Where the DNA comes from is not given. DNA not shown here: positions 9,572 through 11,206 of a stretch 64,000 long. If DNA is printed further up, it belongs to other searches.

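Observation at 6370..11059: Non-canonical terminal NRPS arrangement: ACP-C-T-A-C, modified C-domain active sites and no thioesterase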

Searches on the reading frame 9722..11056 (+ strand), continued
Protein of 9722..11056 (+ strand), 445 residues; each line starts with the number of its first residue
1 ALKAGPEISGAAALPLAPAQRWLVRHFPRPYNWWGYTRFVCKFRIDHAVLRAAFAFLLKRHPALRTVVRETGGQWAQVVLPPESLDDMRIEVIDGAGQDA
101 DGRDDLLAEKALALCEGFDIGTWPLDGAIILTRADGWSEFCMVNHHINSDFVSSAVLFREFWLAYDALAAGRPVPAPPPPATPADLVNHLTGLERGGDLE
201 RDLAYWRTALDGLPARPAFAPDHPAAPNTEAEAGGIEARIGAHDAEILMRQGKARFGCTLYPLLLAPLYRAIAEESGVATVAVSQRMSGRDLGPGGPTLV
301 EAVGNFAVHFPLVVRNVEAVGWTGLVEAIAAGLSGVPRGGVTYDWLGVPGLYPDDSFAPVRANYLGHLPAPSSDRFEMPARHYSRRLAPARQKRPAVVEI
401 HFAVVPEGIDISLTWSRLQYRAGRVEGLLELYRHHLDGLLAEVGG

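Call 36: search_protein_families(library=pfam, proteins=[L015:12283-13545:+, L015:15067-16317:+, L015:16946-17944:+, L015:18175-19515:+, L015:19515-20684:+, L052:1366-2796:+, L052:2811-4022:+, L052:3937-5652:+, L052:12923-15433:+, L015:4400-5728:+], max_evalue=0.001)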
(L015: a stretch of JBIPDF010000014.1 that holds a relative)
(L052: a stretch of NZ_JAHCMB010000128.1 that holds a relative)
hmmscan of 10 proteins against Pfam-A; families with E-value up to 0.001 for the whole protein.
L015:12283-13545:+ (421 aa): 6 families
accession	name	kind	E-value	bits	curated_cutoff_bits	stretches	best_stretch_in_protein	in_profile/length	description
PF07690.21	MFS_1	-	1.1e-52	179.6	33.4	2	234-395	4-166/347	Major Facilitator Superfamily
PF12832.13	MFS_1_like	-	1.3e-20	74.3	25.2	2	22-190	201-372/373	MFS_1 like family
PF06779.20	MFS_4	-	7.2e-11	42.5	26.3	1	54-386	14-351/364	Uncharacterised MFS-type transporter YbfB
PF00083.30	Sugar_tr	-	2.3e-09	37.1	22.3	1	259-344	44-132/452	Sugar (and other) transporter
PF05977.19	MFS_3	-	4.3e-09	35.8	27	1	72-326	52-319/524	Transmembrane secretion effector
PF13347.12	MFS_2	-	0.00017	20.7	27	1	260-352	258-352/427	MFS/sugar transport protein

L015:15067-16317:+ (417 aa): 2 families
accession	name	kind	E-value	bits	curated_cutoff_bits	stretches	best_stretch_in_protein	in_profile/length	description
PF00109.32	ketoacyl-synt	-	3.4e-56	191.1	20.8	1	7-250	2-252/252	Beta-ketoacyl synthase, N-terminal domain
PF02801.28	Ketoacyl-synt_C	-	1.4e-37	128.8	20.8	1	258-373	1-119/119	Beta-ketoacyl synthase, C-terminal domain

L015:16946-17944:+ (333 aa): 3 families
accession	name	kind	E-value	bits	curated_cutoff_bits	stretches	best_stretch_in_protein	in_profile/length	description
PF08541.16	ACP_syn_III_C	-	1.5e-36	124.8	26.6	1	243-331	2-90/90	3-Oxoacyl-[acyl-carrier-protein (ACP)] synthase III C terminal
PF08545.16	ACP_syn_III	-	4e-32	110.4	24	1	111-188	1-80/80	3-Oxoacyl-[acyl-carrier-protein (ACP)] synthase III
PF00108.29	Thiolase_N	-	4.3e-06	26.7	26.4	1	41-149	7-117/260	Thiolase, N-terminal domain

L015:18175-19515:+ (447 aa): 4 families
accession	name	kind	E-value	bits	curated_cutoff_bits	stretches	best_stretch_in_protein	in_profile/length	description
PF13437.12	HlyD_3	-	1.7e-09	38.8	22.2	1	325-404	2-84/106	HlyD family secretion protein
PF13533.13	Biotin_lipoyl_2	-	1.1e-07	31.9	29.8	1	99-122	9-32/32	Biotin-lipoyl like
PF01551.29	Peptidase_M23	-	8.9e-05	23.1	28.7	0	101-128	52-79/96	Peptidase family M23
PF00364.28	Biotin_lipoyl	-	0.00011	22.4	22.1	0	96-121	11-36/73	Biotin-requiring enzyme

L015:19515-20684:+ (390 aa): 1 family
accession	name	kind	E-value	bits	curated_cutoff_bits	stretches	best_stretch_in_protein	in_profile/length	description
PF02687.27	FtsX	-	4.6e-14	52.9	25.5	1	276-381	5-115/120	FtsX-like permease C-terminal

L052:1366-2796:+ (477 aa): 3 families
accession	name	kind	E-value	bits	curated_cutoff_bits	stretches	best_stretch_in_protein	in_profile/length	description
PF01977.22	UbiD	-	9e-51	172.4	23.3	1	113-314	4-202/206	3-octaprenyl-4-hydroxybenzoate carboxy-lyase Rift-related domain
PF20696.2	UbiD_C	-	5.7e-21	75.3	24.2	1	323-456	3-127/127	3-octaprenyl-4-hydroxybenzoate carboxy-lyase C-terminal domain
PF20695.2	UbiD_N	-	1e-08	35.5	24.3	1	28-102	11-75/78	3-octaprenyl-4-hydroxybenzoate carboxy-lyase N-terminal domain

L052:2811-4022:+ (404 aa): 1 family
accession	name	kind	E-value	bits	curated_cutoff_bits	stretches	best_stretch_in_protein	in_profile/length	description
PF00291.31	PALP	-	3.8e-46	158.2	35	1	62-382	5-295/295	Pyridoxal-phosphate dependent enzyme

L052:3937-5652:+ (572 aa): 2 families
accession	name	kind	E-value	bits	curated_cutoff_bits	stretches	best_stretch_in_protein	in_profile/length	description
PF00155.27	Aminotran_1_2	-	4.4e-29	102.2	19.7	1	195-499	18-321/361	Aminotransferase class I and II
PF00392.27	GntR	-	1.5e-15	57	27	1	79-142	1-64/64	Bacterial regulatory proteins, gntR family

L052:12923-15433:+ (837 aa): 2 families
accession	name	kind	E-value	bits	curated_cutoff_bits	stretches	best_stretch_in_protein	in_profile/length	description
PF00501.34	AMP-binding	-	8.6e-52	176.7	29.9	1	182-559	21-383/384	AMP-binding enzyme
PF00550.31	PP-binding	-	2.9e-15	56.7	20.8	1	742-804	1-63/67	Phosphopantetheine attachment site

L015:4400-5728:+ (443 aa): 3 families
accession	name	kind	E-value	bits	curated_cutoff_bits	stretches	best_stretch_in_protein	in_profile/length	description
PF16197.11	KAsynt_C_assoc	-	2e-17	64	33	1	9-122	1-107/111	Ketoacyl-synthetase C-terminal extension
PF22621.2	CurL-like_PKS_C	-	1.3e-11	44.7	27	1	75-137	2-64/64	CurL-like, PKS C-terminal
PF22336.2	RhiE-like_linker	-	3.8e-07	30.4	27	1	80-143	4-66/67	RhiE-like, KS-MAT linker domain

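Call 42: search_protein_families(library=pfam, proteins=[L061:11480-12811:+, L061:13198-14364:-, L061:14514-15215:+, L061:15614-16624:-, L061:16763-18139:+, L061:18167-18814:+, L061:19149-20189:-, L061:20283-21248:+, L048:11770-12720:+, L048:12797-13915:+], max_evalue=0.001)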
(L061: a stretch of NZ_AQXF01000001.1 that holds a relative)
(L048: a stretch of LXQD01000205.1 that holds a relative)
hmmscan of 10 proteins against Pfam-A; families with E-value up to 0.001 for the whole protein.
L061:11480-12811:+ (444 aa): 1 family
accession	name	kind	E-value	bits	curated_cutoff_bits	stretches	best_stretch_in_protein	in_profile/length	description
PF03815.24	LCCL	-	4.9e-09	36.7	22.6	1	368-431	31-91/96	LCCL domain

L061:13198-14364:- (389 aa): 5 families
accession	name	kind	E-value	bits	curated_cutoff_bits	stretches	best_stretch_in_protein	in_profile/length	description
PF01266.30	DAO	-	2.5e-58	198.8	27.9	1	23-383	2-352/353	FAD dependent oxidoreductase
PF13450.12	NAD_binding_8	-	8.4e-08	32.8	21.9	1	25-64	1-40/68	NAD(P)-binding Rossmann-like domain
PF00890.30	FAD_binding_2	-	4.2e-06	26.7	20.4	0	23-57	2-36/414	FAD binding domain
PF07992.20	Pyr_redox_2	-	0.00034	20.6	26.1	1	21-66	143-188/291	Pyridine nucleotide-disulphide oxidoreductase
PF01494.25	FAD_binding_3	-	0.00059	19.6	22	0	21-54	2-35/349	FAD binding domain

L061:14514-15215:+ (234 aa): 7 families
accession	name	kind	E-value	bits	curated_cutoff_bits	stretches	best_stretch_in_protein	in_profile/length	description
PF01656.29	CbiA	-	7.7e-13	48.9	25.4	1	4-179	1-124/125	CobQ/CobB/MinD/ParA nucleotide binding domain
PF13614.12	AAA_31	-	1.4e-12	48.4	27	1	1-46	1-45/177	AAA domain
PF09140.17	MipZ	-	8.1e-07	29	20.7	0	3-45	2-44/262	ATPase MipZ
PF10609.15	ParA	-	1.1e-06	28.7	27.1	1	2-43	4-44/246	NUBPL iron-transfer P-loop NTPase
PF07015.17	VirC1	-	1.1e-06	28.6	24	1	1-126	1-131/231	VirC1 protein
PF06564.18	CBP_BcsQ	-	0.00013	22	21.3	0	1-42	1-41/234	Cellulose biosynthesis protein BcsQ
PF02374.21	ArsA_ATPase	-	0.0005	19.8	24.3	1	1-52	1-50/305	Anion-transporting ATPase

L061:15614-16624:- (337 aa): 3 families
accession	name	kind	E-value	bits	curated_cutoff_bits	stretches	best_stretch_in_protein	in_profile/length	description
PF08238.18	Sel1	-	1.2e-12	48.3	30.7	1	149-183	1-34/36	Sel1 repeat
PF05036.18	SPOR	-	9.5e-09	35.9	21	1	256-332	4-75/76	SPOR domain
PF13424.12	TPR_12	-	0.00087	19.9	30.1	0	113-160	6-56/77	Tetratricopeptide repeat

L061:16763-18139:+ (459 aa): 14 families
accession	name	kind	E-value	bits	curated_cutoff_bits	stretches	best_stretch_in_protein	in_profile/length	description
PF07719.23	TPR_2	-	7.5e-14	51.1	27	0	109-139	2-32/34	Tetratricopeptide repeat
PF14559.12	TPR_19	-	3.5e-13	50.1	25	1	53-103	3-54/68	Tetratricopeptide repeat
PF13432.12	TPR_16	-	3.6e-12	46.9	32.7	2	112-171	1-60/65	Tetratricopeptide repeat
PF13428.12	TPR_14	-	1e-10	41.6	23.5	0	77-100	4-27/44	Tetratricopeptide repeat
PF13424.12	TPR_12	-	1.3e-09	38.6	30.1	0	76-98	47-69/77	Tetratricopeptide repeat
PF07721.20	TPR_4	-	2.2e-09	37.4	27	1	74-98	1-25/26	Tetratricopeptide repeat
PF00515.34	TPR_1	-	3e-09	36.7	27.8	0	109-139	2-32/34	Tetratricopeptide repeat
PF12895.13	ANAPC3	-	2.3e-08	34.6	27.2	1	56-133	4-81/82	Anaphase-promoting complex, cyclosome, subunit 3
PF13181.12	TPR_8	-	4.7e-08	33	25.7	0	109-139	2-32/34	Tetratricopeptide repeat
PF13176.12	TPR_7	-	2.1e-07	31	27.9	0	76-103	1-29/36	Tetratricopeptide repeat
PF13374.12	TPR_10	-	3.4e-07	30.5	27.5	0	76-99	4-27/42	Tetratricopeptide repeat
PF13174.12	TPR_6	-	8.5e-07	29.7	26.3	0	75-101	1-27/33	Tetratricopeptide repeat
PF13431.12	TPR_17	-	6.1e-06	26.6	24.4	0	72-94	11-33/34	Tetratricopeptide repeat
PF05036.18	SPOR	-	1.5e-05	25.7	21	0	389-424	39-75/76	SPOR domain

L061:18167-18814:+ (216 aa): 0 families

L061:19149-20189:- (347 aa): 1 family
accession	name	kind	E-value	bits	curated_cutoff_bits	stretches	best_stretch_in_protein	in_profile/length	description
PF04338.18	DUF481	-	7.1e-39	134.4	21.1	1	133-347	2-210/210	Protein of unknown function, DUF481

L061:20283-21248:+ (322 aa): 8 families
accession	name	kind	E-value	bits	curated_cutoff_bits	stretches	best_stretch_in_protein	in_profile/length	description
PF01370.27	Epimerase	-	1.3e-31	110.3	20.9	1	5-227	2-240/240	NAD dependent epimerase/dehydratase family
PF07993.18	NAD_binding_4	-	6.2e-21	75.1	20.1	1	6-179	1-210/258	Male sterility protein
PF01073.25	3Beta_HSD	-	1.2e-17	64.3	22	1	6-176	2-187/280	3-beta hydroxysteroid dehydrogenase/isomerase family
PF16363.11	GDP_Man_Dehyd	-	8.5e-15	55.5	27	1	5-245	1-267/332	GDP-mannose 4,6 dehydratase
PF13460.12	NAD_binding_10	-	6.9e-13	49.3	27.2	1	8-171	1-147/184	NAD(P)H-binding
PF04321.23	RmlD_sub_bind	-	7.3e-10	38.8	27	1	5-188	4-168/287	RmlD substrate binding domain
PF05368.20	NmrA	-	1.8e-06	28.2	27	1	5-60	6-60/298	NmrA-like family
PF08659.16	KR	-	0.00057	20.3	22.6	0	3-117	2-138/180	KR domain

L048:11770-12720:+ (317 aa): 0 families

L048:12797-13915:+ (373 aa): 0 families

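Call 47: search_solved_structures(query=L015:4820-5728:+, max_evalue=1)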
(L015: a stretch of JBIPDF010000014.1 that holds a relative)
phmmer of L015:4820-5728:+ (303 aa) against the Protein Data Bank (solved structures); distinct sequences matched with E-value up to 1: 24.
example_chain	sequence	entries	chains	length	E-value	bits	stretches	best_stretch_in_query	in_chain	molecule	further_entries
8xjy_A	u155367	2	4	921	5.3e-05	26.2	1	48-113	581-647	Polyketide synthase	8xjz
8xju_A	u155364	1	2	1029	6.8e-05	25.8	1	48-113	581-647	Polyketide synthase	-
4mz0_A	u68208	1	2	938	0.001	21.9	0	65-113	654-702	CurL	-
3g06_A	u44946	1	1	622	0.0013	21.6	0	214-241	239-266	SspH2 (Leucine-rich repeat protein)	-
4qbu_A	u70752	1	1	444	0.003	20.4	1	52-113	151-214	ZmaA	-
7m7j_B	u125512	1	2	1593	0.0031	20.4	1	210-250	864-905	EryAI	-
7m7i_B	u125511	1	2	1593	0.0031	20.4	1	210-250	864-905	EryAI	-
8i4y_A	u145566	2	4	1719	0.0035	20.2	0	209-249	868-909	Beta-ketoacyl-acyl-carrier-protein synthase I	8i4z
7wvz_A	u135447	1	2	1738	0.0036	20.1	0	209-249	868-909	Beta-ketoacyl-acyl-carrier-protein synthase I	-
7m7f_B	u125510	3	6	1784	0.0038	20.1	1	210-250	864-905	EryAI,6-deoxyerythronolide-B synthase EryA3, modules 5 and 6 chimera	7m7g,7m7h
8tjn_B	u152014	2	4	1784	0.0038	20.1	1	210-250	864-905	EryAI,6-deoxyerythronolide-B synthase EryA3, modules 5 and 6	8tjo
9pat_A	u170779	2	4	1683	0.01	18.7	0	209-279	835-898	6-deoxyerythronolide-B synthase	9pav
9pat_C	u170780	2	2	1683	0.01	18.7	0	209-279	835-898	6-deoxyerythronolide-B synthase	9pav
9pc6_A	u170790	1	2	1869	0.014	18.3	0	209-279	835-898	6-deoxyerythronolide-B synthase,RifR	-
5yda_A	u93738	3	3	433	0.016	18.1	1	66-113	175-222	PKS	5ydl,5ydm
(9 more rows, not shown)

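Call 65: search_protein_families(library=ncbifam, proteins=[window:9737-11056:+], max_evalue=0.001)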
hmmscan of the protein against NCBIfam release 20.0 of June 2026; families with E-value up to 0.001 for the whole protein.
window:9737-11056:+ (440 aa): 3 families
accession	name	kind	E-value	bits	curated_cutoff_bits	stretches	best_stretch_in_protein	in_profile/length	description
NF004282.0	PRK05691.1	subfamily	2e-20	70.6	4090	1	10-436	2793-3219/4334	non-ribosomal peptide synthase/polyketide synthase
TIGR01720.1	NRPS-para261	subfamily_domain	8.8e-07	28.9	74.2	1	324-436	9-127/155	non-ribosomal peptide synthase domain TIGR01720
NF006787.0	PRK09294.1-1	subfamily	0.00069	18.6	396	0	23-272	18-244/420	acyltransferase PapA5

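Call 71: predict_structure(alignment_id=A1)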
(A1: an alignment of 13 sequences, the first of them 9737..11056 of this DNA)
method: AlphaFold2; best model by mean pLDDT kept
length: 440 residues; sequences in the alignment: 13
mean_pLDDT: 84.8   pTM: 0.85
mean pLDDT of the five models: 84.8, 84.5, 84.4, 84.2, 82.8
residues with pLDDT >= 90: 172; 70-90: 226; 50-70: 38; < 50: 4
segments of 3 or more residues with pLDDT < 50: 1-4
pLDDT, mean of each block of 10 residues (from residue 1): 58 78 83 89 90 85 85 81 83 90 89 85 91 90 71 84 91 73 80 83 80 90 92 94 94 95 97 92 74 64 84 93 93 82 62 86 74 77 85 91 93 95 97 91
secondary structure, 60 per line:
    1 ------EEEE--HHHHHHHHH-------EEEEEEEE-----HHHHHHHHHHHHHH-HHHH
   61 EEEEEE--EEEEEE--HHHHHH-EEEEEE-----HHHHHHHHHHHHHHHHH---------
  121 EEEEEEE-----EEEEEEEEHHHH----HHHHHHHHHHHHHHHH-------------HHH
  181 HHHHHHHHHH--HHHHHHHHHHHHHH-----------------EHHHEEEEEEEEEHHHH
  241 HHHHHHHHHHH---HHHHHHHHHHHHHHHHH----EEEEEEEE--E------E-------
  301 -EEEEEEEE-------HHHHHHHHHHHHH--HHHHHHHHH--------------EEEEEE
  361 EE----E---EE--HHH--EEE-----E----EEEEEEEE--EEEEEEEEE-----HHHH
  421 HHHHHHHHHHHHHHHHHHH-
elements in order: E7-10 H13-21 E29-36 H42-55 H57-60 E61-66 E69-74 H77-82 E84-89 H95-111 E121-127 E133-140 H141-144 H149-164 H178-190 H193-206 E228-236 H237-251 H255-271 E276-283 E302-309 H317-329 H332-340 E355-362 E380-382 E393-400 E403-411 H417-439
